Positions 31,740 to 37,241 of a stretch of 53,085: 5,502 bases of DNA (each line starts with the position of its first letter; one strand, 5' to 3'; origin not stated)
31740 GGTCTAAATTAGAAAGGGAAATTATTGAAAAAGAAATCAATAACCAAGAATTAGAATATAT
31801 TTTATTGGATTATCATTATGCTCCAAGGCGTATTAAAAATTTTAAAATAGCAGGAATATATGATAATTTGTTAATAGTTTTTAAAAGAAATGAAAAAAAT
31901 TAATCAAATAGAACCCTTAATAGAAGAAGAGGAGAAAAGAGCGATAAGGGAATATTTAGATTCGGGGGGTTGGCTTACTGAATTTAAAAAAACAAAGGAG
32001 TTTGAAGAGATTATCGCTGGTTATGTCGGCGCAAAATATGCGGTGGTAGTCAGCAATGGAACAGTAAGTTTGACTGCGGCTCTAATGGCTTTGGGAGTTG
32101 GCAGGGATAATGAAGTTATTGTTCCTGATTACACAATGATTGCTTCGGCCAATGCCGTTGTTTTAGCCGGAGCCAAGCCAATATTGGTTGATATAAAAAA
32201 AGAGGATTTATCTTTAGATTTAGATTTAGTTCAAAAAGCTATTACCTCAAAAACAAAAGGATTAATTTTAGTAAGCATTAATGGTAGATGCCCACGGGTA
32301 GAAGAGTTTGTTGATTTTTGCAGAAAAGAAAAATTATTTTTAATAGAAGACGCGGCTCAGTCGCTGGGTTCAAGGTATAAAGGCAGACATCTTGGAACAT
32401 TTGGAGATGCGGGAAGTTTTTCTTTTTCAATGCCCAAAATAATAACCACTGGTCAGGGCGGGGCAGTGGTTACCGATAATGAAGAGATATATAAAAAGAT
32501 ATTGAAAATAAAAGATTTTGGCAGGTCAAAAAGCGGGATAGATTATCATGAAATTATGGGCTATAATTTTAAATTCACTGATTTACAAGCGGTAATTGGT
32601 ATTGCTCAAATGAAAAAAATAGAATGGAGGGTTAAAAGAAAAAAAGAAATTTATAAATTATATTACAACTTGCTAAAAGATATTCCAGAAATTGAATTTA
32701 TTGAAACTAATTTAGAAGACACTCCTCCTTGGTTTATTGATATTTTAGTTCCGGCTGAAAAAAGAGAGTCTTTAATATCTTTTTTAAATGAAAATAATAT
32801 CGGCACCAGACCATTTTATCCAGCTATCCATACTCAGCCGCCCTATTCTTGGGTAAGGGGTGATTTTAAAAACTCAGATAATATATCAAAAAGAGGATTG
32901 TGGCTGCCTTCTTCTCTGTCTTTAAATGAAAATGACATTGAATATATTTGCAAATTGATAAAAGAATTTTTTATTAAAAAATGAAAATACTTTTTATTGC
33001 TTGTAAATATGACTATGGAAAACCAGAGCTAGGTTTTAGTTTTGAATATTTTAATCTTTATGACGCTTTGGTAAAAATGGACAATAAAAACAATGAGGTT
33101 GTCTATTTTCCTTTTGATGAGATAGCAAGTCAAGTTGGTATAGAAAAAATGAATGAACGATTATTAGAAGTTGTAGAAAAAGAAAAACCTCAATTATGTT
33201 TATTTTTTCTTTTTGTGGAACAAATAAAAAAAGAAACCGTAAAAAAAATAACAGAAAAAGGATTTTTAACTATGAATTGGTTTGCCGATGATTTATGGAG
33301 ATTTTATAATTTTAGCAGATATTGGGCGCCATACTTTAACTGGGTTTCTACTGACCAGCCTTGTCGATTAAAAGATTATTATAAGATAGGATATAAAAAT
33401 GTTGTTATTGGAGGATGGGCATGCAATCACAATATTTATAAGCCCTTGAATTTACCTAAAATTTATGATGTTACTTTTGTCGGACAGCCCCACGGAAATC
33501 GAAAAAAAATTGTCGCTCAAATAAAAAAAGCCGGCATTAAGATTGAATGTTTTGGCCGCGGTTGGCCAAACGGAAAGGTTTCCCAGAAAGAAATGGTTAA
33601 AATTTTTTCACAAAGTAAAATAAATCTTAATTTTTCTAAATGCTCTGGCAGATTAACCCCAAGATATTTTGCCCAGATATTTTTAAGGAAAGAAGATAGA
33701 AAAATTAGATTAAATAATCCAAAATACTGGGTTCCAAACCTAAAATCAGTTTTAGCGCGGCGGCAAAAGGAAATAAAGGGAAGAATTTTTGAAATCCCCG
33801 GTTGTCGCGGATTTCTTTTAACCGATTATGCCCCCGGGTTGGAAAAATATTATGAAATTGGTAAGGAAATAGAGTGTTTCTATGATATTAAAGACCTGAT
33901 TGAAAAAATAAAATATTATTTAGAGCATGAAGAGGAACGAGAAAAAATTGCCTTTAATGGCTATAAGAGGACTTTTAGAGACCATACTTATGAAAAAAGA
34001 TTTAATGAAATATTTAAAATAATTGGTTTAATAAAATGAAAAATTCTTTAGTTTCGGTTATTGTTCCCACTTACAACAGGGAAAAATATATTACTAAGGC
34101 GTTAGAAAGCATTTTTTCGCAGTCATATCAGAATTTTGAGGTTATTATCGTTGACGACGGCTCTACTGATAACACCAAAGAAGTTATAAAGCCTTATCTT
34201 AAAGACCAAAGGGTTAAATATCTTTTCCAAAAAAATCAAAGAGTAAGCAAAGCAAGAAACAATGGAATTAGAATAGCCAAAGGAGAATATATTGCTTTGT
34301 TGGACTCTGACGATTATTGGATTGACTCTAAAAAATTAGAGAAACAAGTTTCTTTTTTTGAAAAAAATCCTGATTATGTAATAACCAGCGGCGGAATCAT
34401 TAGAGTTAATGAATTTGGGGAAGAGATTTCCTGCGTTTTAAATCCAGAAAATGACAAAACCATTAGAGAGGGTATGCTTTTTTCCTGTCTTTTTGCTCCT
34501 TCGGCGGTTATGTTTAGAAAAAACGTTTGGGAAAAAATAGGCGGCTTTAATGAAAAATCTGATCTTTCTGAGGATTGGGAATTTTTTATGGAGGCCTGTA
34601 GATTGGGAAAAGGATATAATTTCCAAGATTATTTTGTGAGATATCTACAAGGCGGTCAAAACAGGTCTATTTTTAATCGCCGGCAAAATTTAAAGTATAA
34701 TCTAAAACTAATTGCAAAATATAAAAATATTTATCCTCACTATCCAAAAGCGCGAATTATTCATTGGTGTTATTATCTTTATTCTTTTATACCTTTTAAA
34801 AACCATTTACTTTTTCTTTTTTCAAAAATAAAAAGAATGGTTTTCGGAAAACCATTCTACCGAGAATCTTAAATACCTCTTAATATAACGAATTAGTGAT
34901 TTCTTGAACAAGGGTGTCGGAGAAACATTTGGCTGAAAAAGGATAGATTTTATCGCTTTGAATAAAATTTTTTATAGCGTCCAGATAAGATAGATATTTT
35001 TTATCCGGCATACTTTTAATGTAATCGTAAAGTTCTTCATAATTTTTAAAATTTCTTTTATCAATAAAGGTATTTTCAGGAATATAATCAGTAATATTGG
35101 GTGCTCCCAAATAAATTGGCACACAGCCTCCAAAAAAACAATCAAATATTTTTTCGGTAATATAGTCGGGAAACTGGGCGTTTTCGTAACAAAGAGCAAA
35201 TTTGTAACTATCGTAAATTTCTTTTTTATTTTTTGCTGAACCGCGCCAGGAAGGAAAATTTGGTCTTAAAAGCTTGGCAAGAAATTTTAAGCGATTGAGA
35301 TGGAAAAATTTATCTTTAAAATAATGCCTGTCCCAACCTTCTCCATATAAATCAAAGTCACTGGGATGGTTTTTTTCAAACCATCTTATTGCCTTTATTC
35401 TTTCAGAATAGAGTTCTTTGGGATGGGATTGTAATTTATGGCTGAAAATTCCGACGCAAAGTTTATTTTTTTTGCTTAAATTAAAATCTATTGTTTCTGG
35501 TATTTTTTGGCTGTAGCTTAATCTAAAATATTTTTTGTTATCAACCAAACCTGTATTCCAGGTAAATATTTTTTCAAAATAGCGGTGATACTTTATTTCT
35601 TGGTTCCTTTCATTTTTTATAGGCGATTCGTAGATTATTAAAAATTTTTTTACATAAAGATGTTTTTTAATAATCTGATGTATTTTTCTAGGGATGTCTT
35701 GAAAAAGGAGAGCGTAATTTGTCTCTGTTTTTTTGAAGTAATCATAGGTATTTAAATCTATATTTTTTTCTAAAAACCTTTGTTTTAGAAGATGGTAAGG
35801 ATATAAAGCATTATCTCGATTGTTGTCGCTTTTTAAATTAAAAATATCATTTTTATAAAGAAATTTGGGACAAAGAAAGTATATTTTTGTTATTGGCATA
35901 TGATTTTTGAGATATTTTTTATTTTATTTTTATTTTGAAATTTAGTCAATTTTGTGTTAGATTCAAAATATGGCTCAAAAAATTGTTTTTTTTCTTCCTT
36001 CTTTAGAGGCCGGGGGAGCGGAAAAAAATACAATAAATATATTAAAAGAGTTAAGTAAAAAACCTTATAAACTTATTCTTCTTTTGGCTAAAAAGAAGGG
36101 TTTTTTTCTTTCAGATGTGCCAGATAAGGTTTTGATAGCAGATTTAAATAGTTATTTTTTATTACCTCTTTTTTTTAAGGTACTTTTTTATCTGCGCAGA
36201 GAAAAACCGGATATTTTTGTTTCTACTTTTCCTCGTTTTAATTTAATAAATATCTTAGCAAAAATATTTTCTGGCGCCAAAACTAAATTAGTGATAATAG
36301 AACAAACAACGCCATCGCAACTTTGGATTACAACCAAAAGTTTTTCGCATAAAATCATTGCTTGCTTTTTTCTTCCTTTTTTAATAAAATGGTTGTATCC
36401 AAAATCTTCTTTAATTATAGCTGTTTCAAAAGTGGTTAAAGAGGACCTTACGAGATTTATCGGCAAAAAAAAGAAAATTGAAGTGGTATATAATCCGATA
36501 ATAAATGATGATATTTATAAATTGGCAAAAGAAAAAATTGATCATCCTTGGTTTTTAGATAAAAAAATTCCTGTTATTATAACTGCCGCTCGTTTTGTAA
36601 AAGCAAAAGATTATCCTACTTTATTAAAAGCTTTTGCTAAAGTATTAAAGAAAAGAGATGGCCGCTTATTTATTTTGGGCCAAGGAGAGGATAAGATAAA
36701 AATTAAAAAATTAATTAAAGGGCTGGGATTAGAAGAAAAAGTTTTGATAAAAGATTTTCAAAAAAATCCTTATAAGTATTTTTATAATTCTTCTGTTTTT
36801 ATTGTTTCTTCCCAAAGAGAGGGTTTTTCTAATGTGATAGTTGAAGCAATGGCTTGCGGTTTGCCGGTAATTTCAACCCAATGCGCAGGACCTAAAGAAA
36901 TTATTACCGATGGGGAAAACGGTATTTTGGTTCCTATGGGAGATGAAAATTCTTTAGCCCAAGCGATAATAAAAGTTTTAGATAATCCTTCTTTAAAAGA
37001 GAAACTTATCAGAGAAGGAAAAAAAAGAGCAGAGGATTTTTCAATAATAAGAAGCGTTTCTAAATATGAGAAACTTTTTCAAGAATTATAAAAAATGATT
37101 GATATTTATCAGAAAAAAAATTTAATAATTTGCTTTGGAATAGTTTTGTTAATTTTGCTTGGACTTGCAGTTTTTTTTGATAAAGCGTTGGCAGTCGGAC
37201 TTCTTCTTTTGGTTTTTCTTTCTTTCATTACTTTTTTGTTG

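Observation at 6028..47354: Candidate surface-protein (S-layer) glycosylation supercluster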

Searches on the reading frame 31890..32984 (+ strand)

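Call 6: search_protein_families(library=pfam, proteins=[window:31890-32984:+], max_evalue=0.01)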
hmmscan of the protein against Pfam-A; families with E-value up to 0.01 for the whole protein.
window:31890-32984:+ (364 aa): 4 families
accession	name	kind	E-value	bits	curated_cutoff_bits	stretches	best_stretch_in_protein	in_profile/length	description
PF01041.23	DegT_DnrJ_EryC1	-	2.7e-102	343.1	19.8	1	11-357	3-359/360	DegT/DnrJ/EryC1/StrS aminotransferase family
PF00266.25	Aminotran_5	-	4.5e-09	36.2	21.5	1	34-307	44-336/371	Aminotransferase class-V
PF00155.27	Aminotran_1_2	-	6.9e-09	35.8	19.7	1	33-155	42-186/361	Aminotransferase class I and II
PF01212.27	Beta_elim_lyase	-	0.00041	20.2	27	1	34-198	33-214/288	Beta-eliminating lyase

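Call 46: search_protein_families(library=ncbifam, proteins=[window:31890-32984:+], max_evalue=0.01)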
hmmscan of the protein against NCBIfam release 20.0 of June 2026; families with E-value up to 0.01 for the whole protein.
window:31890-32984:+ (364 aa): 33 families (the best 25 are shown)
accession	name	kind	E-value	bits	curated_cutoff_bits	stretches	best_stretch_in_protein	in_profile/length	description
TIGR04181.1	NHT_00031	hypoth_equivalog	7.1e-80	268.6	420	1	7-342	4-359/359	LegC family aminotransferase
TIGR03588.1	PseC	equivalog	9.3e-68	228.8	423.5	1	10-360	8-379/380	UDP-4-amino-4,6-dideoxy-N-acetyl-beta-L-altrosamine transaminase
NF008687.0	PRK11706.1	equivalog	1.7e-56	191.6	375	1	8-361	6-374/375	dTDP-4-amino-4,6-dideoxygalactose transaminase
NF008658.2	PRK11658.1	equivalog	2.2e-55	187.9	631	1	8-359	9-375/379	UDP-4-amino-4-deoxy-L-arabinose aminotransferase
NF011936.0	PRK15407.1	equivalog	1e-54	185.9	423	1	14-362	48-437/440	lipopolysaccharide biosynthesis protein RfbH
TIGR04427.1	PLP_DesI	equivalog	8.7e-53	179.8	650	1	27-358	45-380/390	dTDP-4-dehydro-6-deoxyglucose aminotransferase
TIGR02379.1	ECA_wecE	subfamily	9.5e-44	149.7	434.85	1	9-360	7-374/376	dTDP-4-amino-4,6-dideoxy-D-glucose transaminase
NF005817.0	PRK07683.1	equivalog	3.6e-07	29.2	575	1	52-129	92-169/387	aminotransferase A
NF004621.0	PRK05957.1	equivalog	5.5e-07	28.6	498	1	51-156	91-201/389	pyridoxal phosphate-dependent aminotransferase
NF005816.0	PRK07682.1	equivalog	9.8e-07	27.7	620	1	55-132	97-174/390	aminotransferase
NF041091.1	asp_aminotase_Arch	equivalog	2.4e-06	26.7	550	1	51-136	89-175/376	aspartate aminotransferase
NF004769.0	PRK06107.1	equivalog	4e-06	25.8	617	1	49-129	93-174/402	aspartate transaminase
NF006569.0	PRK09082.1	subfamily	5.4e-06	25.7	420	1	49-128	91-170/386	methionine aminotransferase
NF002878.0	PRK03321.1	subfamily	7e-06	25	374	1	38-129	62-153/352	histidinol-phosphate transaminase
NF004770.0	PRK06108.1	subfamily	1.7e-05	23.8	422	1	48-154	88-209/396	pyridoxal phosphate-dependent aminotransferase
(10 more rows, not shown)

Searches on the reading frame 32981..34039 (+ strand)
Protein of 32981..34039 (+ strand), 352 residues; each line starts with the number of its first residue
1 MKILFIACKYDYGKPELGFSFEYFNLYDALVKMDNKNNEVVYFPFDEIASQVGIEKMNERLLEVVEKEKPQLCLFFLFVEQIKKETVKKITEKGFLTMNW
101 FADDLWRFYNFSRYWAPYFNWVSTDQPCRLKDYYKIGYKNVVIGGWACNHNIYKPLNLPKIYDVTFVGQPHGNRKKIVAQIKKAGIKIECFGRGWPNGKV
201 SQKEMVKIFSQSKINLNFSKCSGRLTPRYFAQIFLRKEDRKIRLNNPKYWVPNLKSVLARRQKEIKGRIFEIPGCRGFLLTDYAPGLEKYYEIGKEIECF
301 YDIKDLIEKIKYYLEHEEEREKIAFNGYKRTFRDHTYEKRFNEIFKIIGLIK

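Call 6: search_protein_families(library=pfam, proteins=[window:32981-34039:+], max_evalue=0.01)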
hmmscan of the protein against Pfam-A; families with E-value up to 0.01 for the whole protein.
window:32981-34039:+ (352 aa): 1 family
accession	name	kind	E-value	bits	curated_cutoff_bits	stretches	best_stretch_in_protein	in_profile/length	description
PF13524.12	Glyco_trans_1_2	-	4.6e-34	117.9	25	2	242-345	41-143/144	Glycosyl transferase-like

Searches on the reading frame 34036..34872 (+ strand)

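Call 6: search_protein_families(library=pfam, proteins=[window:34036-34872:+], max_evalue=0.01)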
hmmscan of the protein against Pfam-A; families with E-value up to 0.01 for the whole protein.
window:34036-34872:+ (278 aa): 4 families
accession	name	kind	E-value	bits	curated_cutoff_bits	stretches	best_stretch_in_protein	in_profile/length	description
PF00535.33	Glycos_transf_2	-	4.6e-41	141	23.3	1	7-164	1-163/168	Glycosyl transferase family 2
PF10111.15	Glyco_tranf_2_2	-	2.7e-20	73.4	27.3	1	7-196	1-205/276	Glycosyltransferase like family 2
PF13641.12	Glyco_tranf_2_3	-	4.8e-17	63.2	27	1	6-193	3-200/230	Glycosyltransferase like family 2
PF13632.12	Glyco_trans_2_3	-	2.5e-06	27.9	27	1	85-200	1-119/198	Glycosyl transferase family group 2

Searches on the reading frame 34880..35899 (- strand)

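Call 6: search_protein_families(library=pfam, proteins=[window:34880-35899:-], max_evalue=0.01)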
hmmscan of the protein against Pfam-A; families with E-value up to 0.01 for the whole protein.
window:34880-35899:- (339 aa): 1 family
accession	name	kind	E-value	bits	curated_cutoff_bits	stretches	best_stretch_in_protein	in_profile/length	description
PF00852.26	Glyco_transf_10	-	3.9e-18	66.2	23.9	1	144-307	4-137/182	Glycosyltransferase family 10 (fucosyltransferase) C-term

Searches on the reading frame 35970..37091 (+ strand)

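Call 6: search_protein_families(library=pfam, proteins=[window:35970-37091:+], max_evalue=0.01)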
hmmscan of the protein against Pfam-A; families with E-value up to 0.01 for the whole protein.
window:35970-37091:+ (373 aa): 6 families
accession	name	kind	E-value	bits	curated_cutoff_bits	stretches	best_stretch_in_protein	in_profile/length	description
PF00534.26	Glycos_transf_1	-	3.4e-41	141.1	26.4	1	187-353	2-172/172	Glycosyl transferases group 1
PF13692.12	Glyco_trans_1_4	-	8.3e-36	123.8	27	1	201-339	2-142/142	Glycosyl transferases group 1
PF13439.12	Glyco_transf_4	-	5.3e-14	53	28.5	1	15-177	2-166/170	Glycosyltransferase Family 4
PF20706.3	GT4-conflict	-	6.2e-09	35.7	26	1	145-341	146-359/385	Family 4 Glycosyltransferase in conflict systems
PF13524.12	Glyco_trans_1_2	-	1.8e-05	25.2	25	1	268-354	40-129/144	Glycosyl transferase-like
PF13579.12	Glyco_trans_4_4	-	0.00064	20.5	29.7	1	69-175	61-157/158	Glycosyl transferase 4-like domain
